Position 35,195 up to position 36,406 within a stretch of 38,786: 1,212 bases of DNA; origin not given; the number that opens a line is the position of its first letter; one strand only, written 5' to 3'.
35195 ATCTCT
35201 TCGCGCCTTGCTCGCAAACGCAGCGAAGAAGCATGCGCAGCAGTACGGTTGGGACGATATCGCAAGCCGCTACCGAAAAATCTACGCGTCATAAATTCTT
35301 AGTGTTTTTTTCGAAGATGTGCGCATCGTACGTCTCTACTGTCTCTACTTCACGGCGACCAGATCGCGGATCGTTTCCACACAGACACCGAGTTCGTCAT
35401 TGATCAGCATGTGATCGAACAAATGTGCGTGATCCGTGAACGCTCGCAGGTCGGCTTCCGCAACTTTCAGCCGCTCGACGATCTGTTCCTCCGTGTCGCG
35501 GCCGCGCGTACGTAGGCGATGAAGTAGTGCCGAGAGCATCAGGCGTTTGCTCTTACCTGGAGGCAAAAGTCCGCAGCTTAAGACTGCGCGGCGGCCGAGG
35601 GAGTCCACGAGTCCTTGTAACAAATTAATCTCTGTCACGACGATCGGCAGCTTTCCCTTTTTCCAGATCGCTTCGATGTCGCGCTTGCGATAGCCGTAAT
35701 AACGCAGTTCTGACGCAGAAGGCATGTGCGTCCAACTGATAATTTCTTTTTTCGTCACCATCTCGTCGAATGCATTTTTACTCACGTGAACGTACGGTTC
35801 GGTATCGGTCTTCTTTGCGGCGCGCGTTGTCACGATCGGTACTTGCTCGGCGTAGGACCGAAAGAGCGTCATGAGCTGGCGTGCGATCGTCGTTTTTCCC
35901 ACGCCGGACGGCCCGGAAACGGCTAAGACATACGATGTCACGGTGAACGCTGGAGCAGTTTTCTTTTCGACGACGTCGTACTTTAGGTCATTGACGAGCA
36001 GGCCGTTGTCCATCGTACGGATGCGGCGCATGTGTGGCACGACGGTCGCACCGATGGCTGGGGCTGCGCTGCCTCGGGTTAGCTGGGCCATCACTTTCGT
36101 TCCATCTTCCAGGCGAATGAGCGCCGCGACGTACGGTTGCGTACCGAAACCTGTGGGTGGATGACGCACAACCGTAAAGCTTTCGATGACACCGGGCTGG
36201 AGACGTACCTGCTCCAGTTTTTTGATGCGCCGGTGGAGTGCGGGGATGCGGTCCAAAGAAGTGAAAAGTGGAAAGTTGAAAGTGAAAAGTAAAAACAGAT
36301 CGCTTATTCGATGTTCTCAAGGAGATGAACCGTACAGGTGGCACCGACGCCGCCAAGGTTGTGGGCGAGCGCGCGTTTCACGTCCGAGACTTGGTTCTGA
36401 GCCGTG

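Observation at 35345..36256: DUF35 scaffold domain fused in frame to a guanylate-kinase-fold domain, as the last gene of a thiolase/HMG-CoA-synthase cluster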

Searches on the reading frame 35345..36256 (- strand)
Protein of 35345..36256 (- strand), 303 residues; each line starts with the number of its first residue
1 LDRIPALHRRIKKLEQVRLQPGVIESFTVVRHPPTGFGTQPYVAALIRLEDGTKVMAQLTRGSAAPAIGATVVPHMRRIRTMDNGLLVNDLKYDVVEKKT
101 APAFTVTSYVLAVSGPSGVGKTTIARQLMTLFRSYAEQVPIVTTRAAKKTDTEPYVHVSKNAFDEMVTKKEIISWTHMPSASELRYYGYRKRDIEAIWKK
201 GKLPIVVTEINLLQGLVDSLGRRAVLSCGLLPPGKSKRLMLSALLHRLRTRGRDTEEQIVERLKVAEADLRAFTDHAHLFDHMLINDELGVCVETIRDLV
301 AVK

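Call 3: search_protein_families(library=pfam, proteins=[window:35345-36256:-], max_evalue=1)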
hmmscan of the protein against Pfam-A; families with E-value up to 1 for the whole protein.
window:35345-36256:- (303 aa): 30 families (the best 25 are shown)
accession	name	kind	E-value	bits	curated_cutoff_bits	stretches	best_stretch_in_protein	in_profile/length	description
PF00625.27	Guanylate_kin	-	1.6e-14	54.4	25.2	1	111-299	5-178/182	Guanylate kinase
PF01796.24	OB_ChsH2_C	-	2e-11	44.1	27.1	1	22-72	8-60/65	ChsH2, C-terminal OB-fold domain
PF13401.12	AAA_22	-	5.4e-05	23.9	27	1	109-156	6-51/130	AAA domain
PF20720.3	nSTAND3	-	0.0002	21.5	27.2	1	110-135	19-44/155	Novel STAND NTPase 3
PF13191.12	AAA_16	-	0.00056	20.9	32.6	1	110-133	26-50/167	AAA ATPase domain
PF00004.35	AAA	-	0.00063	20.6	21.2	1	113-169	3-52/131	ATPase family associated with various cellular activities (AAA)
PF13238.12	AAA_18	-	0.00097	20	29.4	1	112-148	2-44/128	AAA domain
PF13245.12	AAA_19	-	0.0022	18.6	25.1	1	104-150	7-57/134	AAA domain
PF00005.33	ABC_tran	-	0.0023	19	25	1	110-152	13-55/137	ABC transporter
PF00485.24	PRK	-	0.0041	17.4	22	1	110-139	1-31/196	Phosphoribulokinase / Uridine kinase family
PF01656.29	CbiA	-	0.0057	17.1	25.4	1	111-136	2-27/125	CobQ/CobB/MinD/ParA nucleotide binding domain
PF00931.28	NB-ARC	-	0.011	15.5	23.5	1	110-138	20-48/248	NB-ARC domain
PF05729.18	NACHT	-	0.016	15.5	26.7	1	110-133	2-25/167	NACHT domain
PF13173.12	AAA_14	-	0.017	15.5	27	1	109-145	3-38/129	AAA domain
PF01637.24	ATPase_2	-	0.019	15.2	33.2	1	109-160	21-72/225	ATPase domain predominantly from Archaea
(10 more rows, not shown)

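Call 4: search_protein_families(library=ncbifam, proteins=[window:35345-36256:-], max_evalue=1)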
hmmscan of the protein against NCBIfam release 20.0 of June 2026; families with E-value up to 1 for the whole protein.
window:35345-36256:- (303 aa): 37 families (the best 25 are shown)
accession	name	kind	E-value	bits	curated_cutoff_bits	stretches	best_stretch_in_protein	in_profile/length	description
TIGR03263.1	guanyl_kin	equivalog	9.8e-25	87.2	160.45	1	110-300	3-178/180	guanylate kinase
NF011325.0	PRK14738.1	equivalog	4.9e-14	52.1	263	1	109-300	14-192/206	guanylate kinase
NF011324.0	PRK14737.1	equivalog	3.7e-09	36.6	318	1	112-299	9-181/187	guanylate kinase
TIGR02322.1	phosphon_PhnN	equivalog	1.8e-05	24.5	156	2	244-270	124-150/179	phosphonate metabolism protein/1,5-bisphosphokinase (PRPP-forming) PhnN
TIGR03172.2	TIGR03172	equivalog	0.0009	19.1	73.05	1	120-205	9-95/209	selenium cofactor biosynthesis protein YqeC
NF007485.0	PRK10078.1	equivalog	0.0021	17.8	153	1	243-270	123-150/186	ribose 1,5-bisphosphokinase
TIGR01189.1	ccmA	equivalog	0.0055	16.4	131.6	1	110-152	28-70/198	heme ABC exporter ATP-binding protein CcmA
TIGR02868.1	CydC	equivalog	0.0055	15.4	329.05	1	111-142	364-395/530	thiol reductant ABC exporter subunit CydC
NF006743.0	PRK09270.1-2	equivalog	0.0068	15.5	227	1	105-141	25-62/217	nucleoside/nucleotide kinase family protein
TIGR03005.1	ectoine_ehuA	equivalog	0.0073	15.5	345.4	1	111-140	29-58/252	ectoine/hydroxyectoine ABC transporter ATP-binding protein EhuA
TIGR00235.1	udk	equivalog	0.0085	15.7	220.3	1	108-165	6-62/207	uridine kinase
TIGR00554.2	panK_bact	equivalog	0.0091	15.3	235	1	106-144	80-120/310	type I pantothenate kinase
TIGR01448.2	helicase_RecD2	equivalog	0.0099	14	500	1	99-149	322-374/713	SF1B family DNA helicase RecD2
NF047565.1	PSM_export_PmtA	equivalog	0.011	15.1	350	1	105-147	23-66/282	phenol-soluble modulin export ABC transporter ATP-binding protein PmtA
NF005115.0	PRK06547.1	equivalog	0.015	14.7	173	1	105-133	12-40/172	hypothetical protein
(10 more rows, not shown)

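Call 6: find_homologous_proteins(query=window:35345-36256:-)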
Query window:35345-36256:- (303 aa): 411 proteins with E <= 0.001 among 3244 candidates; the best 120 are listed.
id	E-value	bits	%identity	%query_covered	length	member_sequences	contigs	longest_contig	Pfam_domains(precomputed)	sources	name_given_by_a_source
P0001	1.9e-195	666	100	100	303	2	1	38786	PF01796.24,PF00625.28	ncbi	-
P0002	2.5e-173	593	87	100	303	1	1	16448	PF01796.24,PF00625.28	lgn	-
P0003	1.0e-169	582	85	100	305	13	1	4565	PF01796.24,PF00625.28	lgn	-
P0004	4.8e-168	576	86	100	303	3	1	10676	PF01796.24,PF00625.28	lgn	-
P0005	3.8e-164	563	83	99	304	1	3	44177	PF01796.24,PF00625.28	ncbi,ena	-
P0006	6.1e-163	559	81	99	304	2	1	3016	PF01796.24,PF00625.28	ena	-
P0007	9.8e-159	546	86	92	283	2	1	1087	PF01796.24,PF00625.28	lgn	-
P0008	2.0e-156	538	80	100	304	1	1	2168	PF01796.24,PF00625.28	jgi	jgi:guanylate kinase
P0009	9.0e-156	536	78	100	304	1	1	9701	PF01796.24,PF13401.13,PF00625.28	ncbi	-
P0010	4.9e-153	527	79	99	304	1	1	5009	PF01796.24,PF13401.13,PF00625.28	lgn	-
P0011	6.2e-153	526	80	99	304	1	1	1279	PF01796.24,PF00625.28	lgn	-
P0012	2.3e-151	521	78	99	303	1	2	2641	PF01796.24,PF00625.28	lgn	-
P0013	3.1e-151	521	85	90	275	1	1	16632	PF01796.24,PF00625.28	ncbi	-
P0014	1.6e-149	515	77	99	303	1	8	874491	PF01796.24,PF13401.13,PF00625.28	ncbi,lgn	-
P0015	1.7e-149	515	79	99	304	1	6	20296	PF01796.24,PF00625.28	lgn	-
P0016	4.5e-149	514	77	99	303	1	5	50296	PF01796.24,PF13401.13,PF00625.28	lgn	-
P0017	3.4e-147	508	74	100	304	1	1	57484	PF01796.24,PF13401.13,PF00625.28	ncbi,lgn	-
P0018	6.2e-147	507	74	99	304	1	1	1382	PF01796.24,PF00625.28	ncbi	-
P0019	1.3e-144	499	74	100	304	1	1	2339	PF01796.24,PF00625.28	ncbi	-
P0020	2.2e-144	498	76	99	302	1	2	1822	PF01796.24,PF00625.28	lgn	-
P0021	2.7e-144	498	75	99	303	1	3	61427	PF01796.24,PF13401.13,PF00625.28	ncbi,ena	-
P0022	3.1e-144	498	75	99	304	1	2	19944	PF01796.24,PF00625.28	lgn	-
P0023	4.5e-144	497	74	100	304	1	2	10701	PF01796.24,PF00625.28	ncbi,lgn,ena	-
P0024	4.5e-144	497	74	100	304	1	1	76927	PF01796.24,PF00625.28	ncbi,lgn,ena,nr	ncbi:hypothetical protein EXS65_00050 [Candidatus Peribacteria bacterium]|nr:hypothetical protein [C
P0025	1.2e-143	496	76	98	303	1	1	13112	PF01796.24,PF00625.28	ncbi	-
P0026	1.8e-143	495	75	99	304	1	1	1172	PF01796.24,PF00625.28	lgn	-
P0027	6.2e-143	494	73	100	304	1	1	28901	PF01796.24,PF00625.28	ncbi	-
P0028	1.1e-142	493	73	100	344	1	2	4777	PF01796.24,PF00625.28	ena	-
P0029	1.2e-142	493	75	99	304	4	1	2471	PF01796.24,PF13401.13,PF00625.28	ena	-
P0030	2.3e-142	492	73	100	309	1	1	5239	PF01796.24,PF00625.28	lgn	-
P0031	2.5e-142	492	75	99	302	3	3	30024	PF01796.24,PF00625.28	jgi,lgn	jgi:guanylate kinase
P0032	4.1e-142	491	88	82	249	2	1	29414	PF00625.28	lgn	-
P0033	1.5e-141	489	72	100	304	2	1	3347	PF01796.24,PF00625.28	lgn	-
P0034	1.6e-141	489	73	99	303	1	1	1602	PF01796.24,PF00625.28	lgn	-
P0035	2.4e-141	488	72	99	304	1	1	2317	PF01796.24,PF13401.13,PF00625.28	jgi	jgi:guanylate kinase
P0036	2.5e-141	488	72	100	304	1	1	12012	PF01796.24,PF00625.28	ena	-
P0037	2.9e-141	488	71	100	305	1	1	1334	PF01796.24,PF00625.28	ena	-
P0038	2.9e-141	488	73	99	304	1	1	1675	PF01796.24,PF00625.28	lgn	-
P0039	3.2e-141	488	73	99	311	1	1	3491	PF01796.24,PF00625.28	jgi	jgi:guanylate kinase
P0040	8.2e-141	487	76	94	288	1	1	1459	PF01796.24,PF00625.28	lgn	-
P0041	1.7e-140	486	72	100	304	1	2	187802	PF01796.24,PF00625.28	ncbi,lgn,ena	-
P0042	1.9e-140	486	73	100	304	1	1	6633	PF01796.24,PF00625.28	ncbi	-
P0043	4.7e-140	484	72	100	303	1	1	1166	PF01796.24,PF13401.13,PF00625.28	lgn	-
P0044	1.2e-139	483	73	100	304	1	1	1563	PF01796.24,PF00625.28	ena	-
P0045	9.1e-139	480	70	100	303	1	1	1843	PF01796.24,PF13401.13,PF00625.28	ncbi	-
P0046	1.2e-138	480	73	99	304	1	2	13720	PF01796.24,PF00625.28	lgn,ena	-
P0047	5.9e-138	477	71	100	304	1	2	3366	PF01796.24,PF00625.28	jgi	jgi:guanylate kinase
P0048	7.2e-138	477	72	99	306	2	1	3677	PF01796.24,PF13401.13,PF00625.28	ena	-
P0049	7.8e-138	477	72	100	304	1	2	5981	PF01796.24,PF00625.28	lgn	-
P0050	1.6e-137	476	72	99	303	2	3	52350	PF01796.24,PF00625.28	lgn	-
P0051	2.0e-135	469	71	99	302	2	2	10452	PF01796.24,PF00625.28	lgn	-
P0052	5.0e-135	468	75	92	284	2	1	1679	PF01796.24,PF00625.28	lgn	-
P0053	7.7e-135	467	70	99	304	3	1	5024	PF01796.24,PF00625.28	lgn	-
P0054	8.2e-135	467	73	94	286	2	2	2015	PF01796.24,PF00625.28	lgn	-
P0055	1.0e-134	467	74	94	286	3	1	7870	PF01796.24,PF00625.28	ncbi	-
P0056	1.6e-134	466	70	99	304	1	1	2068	PF01796.24,PF13401.13,PF00625.28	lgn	-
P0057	3.5e-134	465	74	93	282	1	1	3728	PF01796.24,PF00625.28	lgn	-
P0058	8.4e-134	464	74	94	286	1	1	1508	PF01796.24,PF00625.28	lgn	-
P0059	6.2e-133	461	70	99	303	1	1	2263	PF01796.24,PF00625.28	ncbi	-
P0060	1.2e-132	460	72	94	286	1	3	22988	PF01796.24,PF00625.28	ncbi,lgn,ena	-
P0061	1.2e-131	457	72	94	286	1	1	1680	PF01796.24,PF00625.28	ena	-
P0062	1.3e-131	457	73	94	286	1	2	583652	PF01796.24,PF00625.28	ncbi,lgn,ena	-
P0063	1.0e-130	454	70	99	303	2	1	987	PF00625.28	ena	-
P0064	5.0e-129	448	69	99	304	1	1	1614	PF01796.24,PF13401.13,PF00625.28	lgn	-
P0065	6.1e-129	448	67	100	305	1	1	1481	PF01796.24,PF00625.28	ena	-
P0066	9.1e-129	447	68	99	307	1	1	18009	PF01796.24,PF00625.28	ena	-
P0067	2.8e-128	446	68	100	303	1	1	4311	PF01796.24,PF13401.13,PF00625.28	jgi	jgi:guanylate kinase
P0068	3.1e-128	445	73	88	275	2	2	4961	PF13401.13,PF00625.28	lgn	-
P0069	4.6e-128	445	67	100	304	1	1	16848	PF01796.24,PF13401.13,PF00625.28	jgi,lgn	-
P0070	2.3e-126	439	73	93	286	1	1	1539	PF01796.24,PF13401.13,PF00625.28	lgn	-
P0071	4.3e-126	438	69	98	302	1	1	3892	PF01796.24,PF00625.28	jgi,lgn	-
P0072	3.1e-125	436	67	98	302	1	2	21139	PF01796.24,PF13401.13,PF00625.28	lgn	-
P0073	4.8e-125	435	68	100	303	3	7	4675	PF01796.24,PF13401.13,PF00625.28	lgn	-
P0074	2.6e-124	433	66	100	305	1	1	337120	PF01796.24,PF00625.28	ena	-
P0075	2.6e-124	433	66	99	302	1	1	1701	PF01796.24,PF00625.28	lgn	-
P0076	6.0e-122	425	70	92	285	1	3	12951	PF01796.24,PF00625.28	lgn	-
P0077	4.0e-120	419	74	82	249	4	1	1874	PF13401.13,PF00625.28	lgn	-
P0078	5.9e-120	418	65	99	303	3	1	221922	PF01796.24,PF00625.28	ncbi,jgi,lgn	-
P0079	1.1e-119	417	65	99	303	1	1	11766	PF01796.24,PF00625.28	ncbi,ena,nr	ncbi:MAG TPA: OB-fold domain-containing protein [Candidatus Peribacteria bacterium]|nr:OB-fold domai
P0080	1.3e-119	417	64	98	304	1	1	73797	PF01796.24,PF00625.28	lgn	-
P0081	1.4e-119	417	63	99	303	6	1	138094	PF01796.24,PF00625.28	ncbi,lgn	-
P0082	6.6e-119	415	66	92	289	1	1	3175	PF01796.24,PF00625.28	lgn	-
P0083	3.7e-118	412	64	99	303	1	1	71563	PF01796.24,PF00625.28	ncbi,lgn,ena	-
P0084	9.2e-118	411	63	99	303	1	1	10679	PF01796.24,PF00625.28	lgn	-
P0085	2.6e-117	410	65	98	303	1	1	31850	PF01796.24,PF00625.28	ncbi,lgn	ncbi:MAG: OB-fold domain-containing protein [Candidatus Peribacteraceae bacterium]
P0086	2.7e-117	410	62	100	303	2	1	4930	PF01796.24,PF00625.28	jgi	jgi:guanylate kinase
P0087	1.6e-115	404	62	99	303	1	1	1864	PF01796.24,PF00625.28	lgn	-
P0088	3.1e-113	396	61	99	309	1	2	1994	PF01796.24,PF00005.34,PF13401.13,PF00625.28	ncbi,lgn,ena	-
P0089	5.6e-113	395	60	99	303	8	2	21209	PF01796.24,PF00625.28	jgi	-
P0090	1.6e-112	394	60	99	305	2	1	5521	PF01796.24,PF00625.28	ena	-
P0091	5.8e-112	392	59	100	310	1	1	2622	PF01796.24,PF00005.34,PF13401.13,PF00625.28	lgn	-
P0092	8.4e-112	392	58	98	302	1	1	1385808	PF01796.24,PF00625.28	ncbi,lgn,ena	-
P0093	1.3e-111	391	61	99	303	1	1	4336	PF01796.24,PF13401.13,PF00625.28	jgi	jgi:guanylate kinase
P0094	1.9e-111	390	59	99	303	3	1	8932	PF13401.13,PF00625.28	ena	-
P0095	2.2e-111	390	60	96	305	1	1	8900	PF01796.24,PF00005.34,PF00625.28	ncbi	-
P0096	3.0e-111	390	61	99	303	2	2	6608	PF01796.24,PF13401.13,PF00625.28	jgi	jgi:guanylate kinase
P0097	3.5e-111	389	60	98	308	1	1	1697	PF01796.24,PF00625.28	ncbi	-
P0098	1.3e-110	388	60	100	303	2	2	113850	PF01796.24,PF00625.28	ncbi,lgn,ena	-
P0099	2.6e-110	387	60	99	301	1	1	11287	PF01796.24,PF00625.28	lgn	-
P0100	2.7e-110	387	60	99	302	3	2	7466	PF01796.24,PF13401.13,PF00625.28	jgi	jgi:guanylate kinase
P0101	9.6e-109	381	60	98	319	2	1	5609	PF01796.24,PF00625.28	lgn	-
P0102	6.8e-108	379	57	98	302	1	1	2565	PF01796.24,PF13401.13,PF00625.28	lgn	-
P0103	8.0e-108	378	59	99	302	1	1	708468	PF01796.24,PF13401.13,PF00625.28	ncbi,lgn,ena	-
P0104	2.0e-107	377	59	99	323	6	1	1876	PF01796.24,PF00625.28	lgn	-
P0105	2.3e-107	377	59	99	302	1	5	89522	PF01796.24,PF13401.13,PF00625.28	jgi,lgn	jgi:guanylate kinase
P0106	7.0e-107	375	59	99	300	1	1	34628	PF01796.24,PF00005.34,PF13401.13,PF00625.28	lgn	-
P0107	1.8e-106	374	63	90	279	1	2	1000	PF00625.28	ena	-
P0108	2.6e-106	373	60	99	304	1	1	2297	PF01796.24,PF13401.13,PF00625.28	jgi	jgi:guanylate kinase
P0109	3.4e-106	373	79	70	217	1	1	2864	PF13401.13,PF00625.28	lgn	-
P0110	8.7e-106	372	70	81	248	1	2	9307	PF13401.13,PF00625.28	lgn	-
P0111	1.3e-105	371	76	73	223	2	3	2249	PF13401.13,PF00625.28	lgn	-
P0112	2.6e-105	370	57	98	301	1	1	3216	PF01796.24,PF00625.28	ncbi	-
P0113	1.5e-104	368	59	99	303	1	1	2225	PF01796.24,PF00625.28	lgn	-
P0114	1.8e-104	367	58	99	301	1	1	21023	PF01796.24,PF13401.13,PF00625.28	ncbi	-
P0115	2.3e-104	367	58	99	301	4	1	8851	PF01796.24,PF00625.28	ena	-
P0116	1.2e-103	365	58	99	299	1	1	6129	PF01796.24,PF00625.28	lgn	-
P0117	6.1e-103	362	75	73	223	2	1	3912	PF13401.13,PF00625.28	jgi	-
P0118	4.6e-102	360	56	99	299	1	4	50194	PF01796.24,PF00625.28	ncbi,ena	-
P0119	8.0e-101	356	67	79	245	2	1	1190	PF00625.28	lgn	-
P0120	1.6e-100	355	55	99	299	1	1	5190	PF01796.24,PF00625.28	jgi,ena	-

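Call 9: find_encoding_contigs(protein=P0092, flank=10000, max_places=2)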
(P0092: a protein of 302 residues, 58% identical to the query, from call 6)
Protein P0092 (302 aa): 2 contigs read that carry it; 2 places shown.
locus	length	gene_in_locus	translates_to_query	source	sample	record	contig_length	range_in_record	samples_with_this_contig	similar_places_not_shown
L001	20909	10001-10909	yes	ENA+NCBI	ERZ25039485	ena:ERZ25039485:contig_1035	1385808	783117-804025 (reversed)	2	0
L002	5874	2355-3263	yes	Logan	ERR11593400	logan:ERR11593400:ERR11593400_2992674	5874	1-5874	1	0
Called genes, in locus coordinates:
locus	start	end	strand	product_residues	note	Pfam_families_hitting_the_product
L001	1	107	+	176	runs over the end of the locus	PF00293:NUDIX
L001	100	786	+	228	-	PF01255:Prenyltransf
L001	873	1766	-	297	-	PF00348:polyprenyl_synt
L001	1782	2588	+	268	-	PF00288:GHMP_kinases_N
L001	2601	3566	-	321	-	-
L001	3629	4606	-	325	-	PF22700:MVD-like_N, PF00288:GHMP_kinases_N (weak)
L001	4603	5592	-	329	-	PF00288:GHMP_kinases_N, PF08544:GHMP_kinases_C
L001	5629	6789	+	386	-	PF00368:HMG-CoA_red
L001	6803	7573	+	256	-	PF00459:Inositol_P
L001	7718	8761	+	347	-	PF08540:HMG_CoA_synt_C (faint), PF08541:ACP_syn_III_C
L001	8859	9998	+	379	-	PF00108:Thiolase_N, PF00109:ketoacyl-synt (weak), PF08545:ACP_syn_III, PF02803:Thiolase_C, PF22691:Thiolase_C_1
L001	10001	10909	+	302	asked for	PF01796:OB_ChsH2_C, PF00625:Guanylate_kin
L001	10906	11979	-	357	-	PF13439:Glyco_transf_4, PF13579:Glyco_trans_4_4 (weak), PF20706:GT4-conflict (weak), PF00534:Glycos_transf_1, PF13692:Glyco_trans_1_4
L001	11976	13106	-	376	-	PF13439:Glyco_transf_4, PF13579:Glyco_trans_4_4, PF20706:GT4-conflict, PF00534:Glycos_transf_1, PF13692:Glyco_trans_1_4, PF13524:Glyco_trans_1_2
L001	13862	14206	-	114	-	PF10066:DUF2304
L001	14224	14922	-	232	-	PF00535:Glycos_transf_2, PF13641:Glyco_tranf_2_3 (weak)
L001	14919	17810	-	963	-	PF13231:PMT_2 (weak)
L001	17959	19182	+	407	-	PF00155:Aminotran_1_2 (weak), PF00266:Aminotran_5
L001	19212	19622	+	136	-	PF01592:NifU_N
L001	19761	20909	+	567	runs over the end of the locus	PF07721:TPR_4 (faint), PF12895:ANAPC3 (faint), PF24575:TPR_Slam (faint), PF13174:TPR_6 (faint), PF13414:TPR_11, PF14559:TPR_19 (weak), PF13432:TPR_16 (weak), PF14559:TPR_19, +6 more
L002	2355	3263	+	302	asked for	PF01796:OB_ChsH2_C, PF00625:Guanylate_kin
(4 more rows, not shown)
